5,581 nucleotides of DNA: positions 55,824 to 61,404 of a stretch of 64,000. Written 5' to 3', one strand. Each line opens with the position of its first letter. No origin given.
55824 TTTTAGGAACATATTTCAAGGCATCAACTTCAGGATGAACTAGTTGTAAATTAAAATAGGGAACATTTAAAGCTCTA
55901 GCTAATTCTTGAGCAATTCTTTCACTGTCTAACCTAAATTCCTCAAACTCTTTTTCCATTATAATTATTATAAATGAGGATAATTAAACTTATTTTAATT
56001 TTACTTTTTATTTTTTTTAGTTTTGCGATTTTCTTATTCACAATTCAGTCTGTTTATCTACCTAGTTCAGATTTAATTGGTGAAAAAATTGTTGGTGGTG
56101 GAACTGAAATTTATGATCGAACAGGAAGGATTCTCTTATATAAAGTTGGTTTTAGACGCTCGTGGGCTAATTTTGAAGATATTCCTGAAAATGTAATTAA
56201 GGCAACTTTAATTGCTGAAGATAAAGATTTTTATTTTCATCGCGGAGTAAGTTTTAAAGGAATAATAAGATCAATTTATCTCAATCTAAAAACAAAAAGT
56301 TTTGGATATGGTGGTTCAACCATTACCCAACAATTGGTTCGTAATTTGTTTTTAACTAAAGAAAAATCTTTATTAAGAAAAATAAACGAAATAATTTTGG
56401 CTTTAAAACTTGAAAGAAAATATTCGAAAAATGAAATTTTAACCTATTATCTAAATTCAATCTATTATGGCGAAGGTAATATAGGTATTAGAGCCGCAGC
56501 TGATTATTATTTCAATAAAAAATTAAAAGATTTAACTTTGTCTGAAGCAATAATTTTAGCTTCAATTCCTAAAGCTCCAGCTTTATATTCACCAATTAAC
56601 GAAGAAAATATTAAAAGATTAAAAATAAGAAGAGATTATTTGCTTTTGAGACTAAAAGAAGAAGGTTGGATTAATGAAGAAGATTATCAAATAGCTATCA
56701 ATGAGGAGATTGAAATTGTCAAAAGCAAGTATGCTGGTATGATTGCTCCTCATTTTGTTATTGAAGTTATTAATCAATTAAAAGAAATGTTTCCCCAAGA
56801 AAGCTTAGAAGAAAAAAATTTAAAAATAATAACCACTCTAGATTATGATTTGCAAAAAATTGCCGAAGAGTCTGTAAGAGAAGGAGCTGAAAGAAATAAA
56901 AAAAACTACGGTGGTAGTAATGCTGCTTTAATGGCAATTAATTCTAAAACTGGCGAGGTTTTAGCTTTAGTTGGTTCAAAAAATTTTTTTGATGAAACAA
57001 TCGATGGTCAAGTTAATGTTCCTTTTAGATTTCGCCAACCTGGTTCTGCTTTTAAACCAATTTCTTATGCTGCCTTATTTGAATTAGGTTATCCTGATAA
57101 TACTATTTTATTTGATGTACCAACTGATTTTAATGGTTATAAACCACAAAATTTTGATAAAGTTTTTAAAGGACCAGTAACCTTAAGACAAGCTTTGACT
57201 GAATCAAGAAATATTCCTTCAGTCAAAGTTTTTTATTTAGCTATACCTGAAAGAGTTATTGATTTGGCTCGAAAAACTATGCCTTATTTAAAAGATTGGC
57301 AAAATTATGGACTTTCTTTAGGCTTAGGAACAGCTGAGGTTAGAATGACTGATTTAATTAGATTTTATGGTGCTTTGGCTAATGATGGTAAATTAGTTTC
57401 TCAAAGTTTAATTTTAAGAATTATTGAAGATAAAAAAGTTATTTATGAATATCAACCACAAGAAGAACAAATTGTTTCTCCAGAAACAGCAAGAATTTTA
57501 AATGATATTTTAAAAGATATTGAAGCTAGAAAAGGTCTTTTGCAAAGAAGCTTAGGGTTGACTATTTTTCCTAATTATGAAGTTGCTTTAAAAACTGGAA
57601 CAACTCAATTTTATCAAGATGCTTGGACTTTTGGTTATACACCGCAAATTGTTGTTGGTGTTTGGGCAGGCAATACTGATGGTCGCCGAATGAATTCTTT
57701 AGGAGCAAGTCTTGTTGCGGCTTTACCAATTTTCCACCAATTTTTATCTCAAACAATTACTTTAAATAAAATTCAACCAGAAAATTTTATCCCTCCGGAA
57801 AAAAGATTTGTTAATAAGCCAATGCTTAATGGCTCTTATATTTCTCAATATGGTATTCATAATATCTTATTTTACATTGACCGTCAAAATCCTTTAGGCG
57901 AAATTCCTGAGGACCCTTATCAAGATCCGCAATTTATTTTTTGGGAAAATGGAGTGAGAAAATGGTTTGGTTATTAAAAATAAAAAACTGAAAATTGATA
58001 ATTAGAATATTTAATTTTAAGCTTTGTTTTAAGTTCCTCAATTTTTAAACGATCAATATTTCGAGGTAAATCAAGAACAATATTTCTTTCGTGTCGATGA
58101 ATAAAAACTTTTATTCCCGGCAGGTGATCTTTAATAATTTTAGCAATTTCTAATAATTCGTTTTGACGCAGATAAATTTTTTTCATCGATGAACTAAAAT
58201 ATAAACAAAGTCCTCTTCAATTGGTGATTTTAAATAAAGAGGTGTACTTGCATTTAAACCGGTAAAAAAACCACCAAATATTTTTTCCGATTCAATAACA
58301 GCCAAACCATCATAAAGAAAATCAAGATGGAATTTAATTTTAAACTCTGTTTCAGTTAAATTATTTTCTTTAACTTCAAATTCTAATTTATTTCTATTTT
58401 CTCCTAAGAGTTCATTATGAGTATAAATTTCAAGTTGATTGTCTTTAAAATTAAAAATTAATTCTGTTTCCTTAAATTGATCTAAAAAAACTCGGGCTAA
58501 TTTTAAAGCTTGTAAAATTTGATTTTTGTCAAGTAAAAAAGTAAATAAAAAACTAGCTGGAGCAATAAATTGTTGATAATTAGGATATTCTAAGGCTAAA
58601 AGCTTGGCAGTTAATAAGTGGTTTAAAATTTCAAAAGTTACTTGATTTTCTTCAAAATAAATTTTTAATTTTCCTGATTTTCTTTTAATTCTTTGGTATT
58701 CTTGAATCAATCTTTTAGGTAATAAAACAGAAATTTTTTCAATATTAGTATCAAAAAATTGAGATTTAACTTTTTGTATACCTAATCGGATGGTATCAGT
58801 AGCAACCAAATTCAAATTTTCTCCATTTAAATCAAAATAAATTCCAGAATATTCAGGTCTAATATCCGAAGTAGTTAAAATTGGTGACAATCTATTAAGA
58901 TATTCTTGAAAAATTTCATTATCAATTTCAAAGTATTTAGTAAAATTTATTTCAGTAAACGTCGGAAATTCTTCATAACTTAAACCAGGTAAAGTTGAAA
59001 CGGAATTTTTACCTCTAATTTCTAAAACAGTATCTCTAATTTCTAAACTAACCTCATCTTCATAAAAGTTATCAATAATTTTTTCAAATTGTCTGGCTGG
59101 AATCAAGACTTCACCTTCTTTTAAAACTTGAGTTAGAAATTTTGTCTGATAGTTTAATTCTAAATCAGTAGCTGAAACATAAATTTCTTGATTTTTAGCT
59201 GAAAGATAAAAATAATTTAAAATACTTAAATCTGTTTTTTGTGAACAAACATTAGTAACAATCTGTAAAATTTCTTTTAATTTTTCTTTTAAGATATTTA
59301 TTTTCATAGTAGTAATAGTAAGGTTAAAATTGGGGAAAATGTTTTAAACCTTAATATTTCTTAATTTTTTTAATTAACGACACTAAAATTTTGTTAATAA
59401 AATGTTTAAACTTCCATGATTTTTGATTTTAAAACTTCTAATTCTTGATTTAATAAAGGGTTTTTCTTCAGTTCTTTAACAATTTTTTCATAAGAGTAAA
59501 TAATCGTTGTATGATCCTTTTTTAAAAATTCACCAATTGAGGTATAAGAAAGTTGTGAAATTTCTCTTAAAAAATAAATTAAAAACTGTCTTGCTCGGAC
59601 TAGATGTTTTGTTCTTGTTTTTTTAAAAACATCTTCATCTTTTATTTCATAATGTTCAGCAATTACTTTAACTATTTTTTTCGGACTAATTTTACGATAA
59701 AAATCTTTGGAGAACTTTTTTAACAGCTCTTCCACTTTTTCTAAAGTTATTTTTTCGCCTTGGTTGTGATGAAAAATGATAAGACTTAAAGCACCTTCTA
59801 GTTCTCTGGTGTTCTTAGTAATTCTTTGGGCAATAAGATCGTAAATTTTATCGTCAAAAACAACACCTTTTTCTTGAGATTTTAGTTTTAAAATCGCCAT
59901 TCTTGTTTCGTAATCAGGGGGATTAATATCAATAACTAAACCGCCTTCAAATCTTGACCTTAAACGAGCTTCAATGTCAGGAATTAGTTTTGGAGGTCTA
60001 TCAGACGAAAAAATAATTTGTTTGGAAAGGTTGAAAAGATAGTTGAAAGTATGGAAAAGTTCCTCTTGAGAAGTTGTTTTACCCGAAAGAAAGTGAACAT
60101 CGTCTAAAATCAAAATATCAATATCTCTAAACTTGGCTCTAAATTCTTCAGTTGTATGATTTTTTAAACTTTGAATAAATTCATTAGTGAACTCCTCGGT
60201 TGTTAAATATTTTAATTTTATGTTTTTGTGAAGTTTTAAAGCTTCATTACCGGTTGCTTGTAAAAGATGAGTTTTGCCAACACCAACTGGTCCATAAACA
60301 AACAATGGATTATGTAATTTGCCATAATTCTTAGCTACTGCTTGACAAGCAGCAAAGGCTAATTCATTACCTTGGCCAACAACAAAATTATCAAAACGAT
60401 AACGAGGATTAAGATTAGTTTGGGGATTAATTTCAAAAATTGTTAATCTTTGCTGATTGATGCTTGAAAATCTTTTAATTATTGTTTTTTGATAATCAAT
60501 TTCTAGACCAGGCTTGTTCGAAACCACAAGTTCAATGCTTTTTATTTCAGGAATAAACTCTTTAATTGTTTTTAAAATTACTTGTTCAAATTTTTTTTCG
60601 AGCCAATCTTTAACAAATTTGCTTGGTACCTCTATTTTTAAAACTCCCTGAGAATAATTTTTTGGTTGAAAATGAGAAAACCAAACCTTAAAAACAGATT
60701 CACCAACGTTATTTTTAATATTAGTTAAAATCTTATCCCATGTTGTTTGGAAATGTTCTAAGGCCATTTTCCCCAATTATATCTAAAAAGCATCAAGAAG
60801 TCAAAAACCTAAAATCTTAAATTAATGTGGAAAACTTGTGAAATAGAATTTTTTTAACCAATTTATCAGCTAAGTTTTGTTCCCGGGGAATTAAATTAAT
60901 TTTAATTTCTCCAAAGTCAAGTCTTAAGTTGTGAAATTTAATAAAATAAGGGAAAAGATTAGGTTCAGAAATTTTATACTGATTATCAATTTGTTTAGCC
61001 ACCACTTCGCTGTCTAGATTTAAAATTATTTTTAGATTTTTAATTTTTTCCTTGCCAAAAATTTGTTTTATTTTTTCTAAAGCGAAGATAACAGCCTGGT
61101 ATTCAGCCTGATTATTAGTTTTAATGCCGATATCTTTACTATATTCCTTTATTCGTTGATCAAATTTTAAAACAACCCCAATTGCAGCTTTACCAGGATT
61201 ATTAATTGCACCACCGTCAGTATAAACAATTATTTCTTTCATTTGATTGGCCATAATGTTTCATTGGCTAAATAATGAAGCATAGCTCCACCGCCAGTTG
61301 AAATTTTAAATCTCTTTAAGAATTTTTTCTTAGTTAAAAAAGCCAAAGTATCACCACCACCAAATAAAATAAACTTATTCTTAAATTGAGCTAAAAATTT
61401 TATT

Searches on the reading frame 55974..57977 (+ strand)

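Call 14: search_protein_families(library=pfam, proteins=[window:55974-57977:+], max_evalue=0.001)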
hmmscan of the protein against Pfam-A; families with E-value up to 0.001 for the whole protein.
window:55974-57977:+ (667 aa): 2 families
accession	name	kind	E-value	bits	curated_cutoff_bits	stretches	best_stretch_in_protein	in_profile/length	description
PF00912.28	Transgly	-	2.7e-58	196.8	27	1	60-226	12-176/178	Transglycosylase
PF00905.27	Transpeptidase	-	1.2e-25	90.8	22.1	1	319-565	3-278/299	Penicillin binding protein transpeptidase domain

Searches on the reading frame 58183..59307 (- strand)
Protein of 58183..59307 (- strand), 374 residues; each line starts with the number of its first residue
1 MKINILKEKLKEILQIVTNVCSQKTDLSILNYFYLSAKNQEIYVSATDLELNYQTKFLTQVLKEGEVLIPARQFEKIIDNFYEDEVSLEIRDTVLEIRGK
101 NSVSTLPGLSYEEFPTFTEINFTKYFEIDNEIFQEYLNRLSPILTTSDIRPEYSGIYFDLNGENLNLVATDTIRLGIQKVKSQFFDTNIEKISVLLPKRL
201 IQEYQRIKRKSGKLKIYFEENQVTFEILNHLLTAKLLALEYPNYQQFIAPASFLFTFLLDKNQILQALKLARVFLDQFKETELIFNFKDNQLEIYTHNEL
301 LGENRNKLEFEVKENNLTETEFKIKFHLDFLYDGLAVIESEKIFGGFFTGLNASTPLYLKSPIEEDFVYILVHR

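Call 14: search_protein_families(library=pfam, proteins=[window:58183-59307:-], max_evalue=0.001)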
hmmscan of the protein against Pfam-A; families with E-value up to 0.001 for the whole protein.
window:58183-59307:- (374 aa): 3 families
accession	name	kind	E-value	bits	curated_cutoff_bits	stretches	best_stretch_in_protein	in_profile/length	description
PF00712.24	DNA_pol3_beta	-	4.9e-20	72.3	24.4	1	1-117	1-119/120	DNA polymerase III beta subunit, N-terminal domain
PF02767.21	DNA_pol3_beta_2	-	9.6e-20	71.4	27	1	128-243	2-116/116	DNA polymerase III beta subunit, central domain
PF02768.20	DNA_pol3_beta_3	-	5.2e-08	33.2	27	1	255-370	10-116/121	DNA polymerase III beta subunit, C-terminal domain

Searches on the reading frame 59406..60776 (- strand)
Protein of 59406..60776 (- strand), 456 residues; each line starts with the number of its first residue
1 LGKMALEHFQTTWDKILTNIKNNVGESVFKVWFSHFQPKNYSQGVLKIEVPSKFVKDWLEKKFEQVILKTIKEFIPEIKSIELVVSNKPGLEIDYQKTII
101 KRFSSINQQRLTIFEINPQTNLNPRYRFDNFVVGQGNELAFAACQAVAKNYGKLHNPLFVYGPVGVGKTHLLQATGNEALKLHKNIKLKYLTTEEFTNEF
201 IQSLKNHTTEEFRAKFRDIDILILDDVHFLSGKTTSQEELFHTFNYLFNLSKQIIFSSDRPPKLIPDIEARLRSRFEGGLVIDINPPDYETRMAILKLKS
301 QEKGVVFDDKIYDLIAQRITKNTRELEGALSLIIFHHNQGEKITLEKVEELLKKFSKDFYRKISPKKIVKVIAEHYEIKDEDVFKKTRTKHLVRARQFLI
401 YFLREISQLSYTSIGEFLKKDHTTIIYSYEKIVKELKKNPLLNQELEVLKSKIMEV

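Call 14: search_protein_families(library=pfam, proteins=[window:59406-60776:-], max_evalue=0.001)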
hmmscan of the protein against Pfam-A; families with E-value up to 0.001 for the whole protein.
window:59406-60776:- (456 aa): 8 families
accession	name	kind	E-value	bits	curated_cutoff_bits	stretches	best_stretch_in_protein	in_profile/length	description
PF00308.24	Bac_DnaA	-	1.2e-64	217.8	23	1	122-283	1-162/162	Bacterial DnaA ATPAse domain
PF08299.17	Bac_DnaA_C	-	5.4e-21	74.8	31.5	1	366-432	2-69/69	Bacterial dnaA protein helix-turn-helix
PF11638.13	DnaA_N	-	1.4e-15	57.2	24.6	1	10-72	1-64/65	DnaA N-terminal domain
PF01695.23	IstB_IS21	-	1.4e-08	35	24.1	1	158-257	95-192/238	IstB-like ATP binding protein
PF00004.35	AAA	-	3.1e-08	34.6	21.2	1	159-276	2-127/131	ATPase family associated with various cellular activities (AAA)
PF13401.12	AAA_22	-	2.4e-06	28.3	27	0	157-179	7-29/130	AAA domain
PF13173.12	AAA_14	-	7e-05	23.3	27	1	156-276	3-115/129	AAA domain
PF01637.24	ATPase_2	-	0.00046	20.5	33.2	1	155-207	20-68/225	ATPase domain predominantly from Archaea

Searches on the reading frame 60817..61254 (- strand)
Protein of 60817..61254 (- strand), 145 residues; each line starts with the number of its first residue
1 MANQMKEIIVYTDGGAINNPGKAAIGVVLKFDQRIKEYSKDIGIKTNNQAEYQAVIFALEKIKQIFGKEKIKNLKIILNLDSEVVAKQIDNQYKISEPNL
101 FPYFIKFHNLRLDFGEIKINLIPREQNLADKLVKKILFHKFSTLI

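Call 14: search_protein_families(library=pfam, proteins=[window:60817-61254:-], max_evalue=0.001)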
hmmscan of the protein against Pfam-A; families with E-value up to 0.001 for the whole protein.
window:60817-61254:- (145 aa): 2 families
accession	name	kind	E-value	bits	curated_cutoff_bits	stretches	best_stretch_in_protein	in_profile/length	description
PF00075.30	RNase_H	-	1.8e-11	44.8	25.8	1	6-91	2-77/141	RNase H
PF13456.12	RVT_3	-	1e-10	42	21.6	1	12-135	2-122/123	Reverse transcriptase-like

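Call 15: search_protein_families(library=ncbifam, proteins=[window:60817-61254:-], max_evalue=0.01)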
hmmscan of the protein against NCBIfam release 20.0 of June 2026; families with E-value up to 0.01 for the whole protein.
window:60817-61254:- (145 aa): 6 families
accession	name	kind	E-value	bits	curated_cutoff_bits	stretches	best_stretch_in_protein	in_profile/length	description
NF041306.1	RnaseHI_Halo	equivalog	4.1e-21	75.8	300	1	8-135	70-193/197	ribonuclease HI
NF005567.0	PRK07238.1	equivalog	3.4e-19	69.4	326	1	6-134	2-128/378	bifunctional RNase H/acid phosphatase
NF041175.1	RNAseHI_Thmprot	equivalog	4.7e-15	55.7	140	1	22-135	18-131/143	ribonuclease HI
NF005822.0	PRK07708.1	equivalog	4.5e-14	52.5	175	1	3-139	69-208/220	hypothetical protein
NF001236.0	PRK00203.1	equivalog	2.1e-13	50.1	160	1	5-91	2-80/151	ribonuclease HI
NF010482.0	PRK13907.1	equivalog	1.5e-08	34.8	231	1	8-137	2-125/128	ribonuclease H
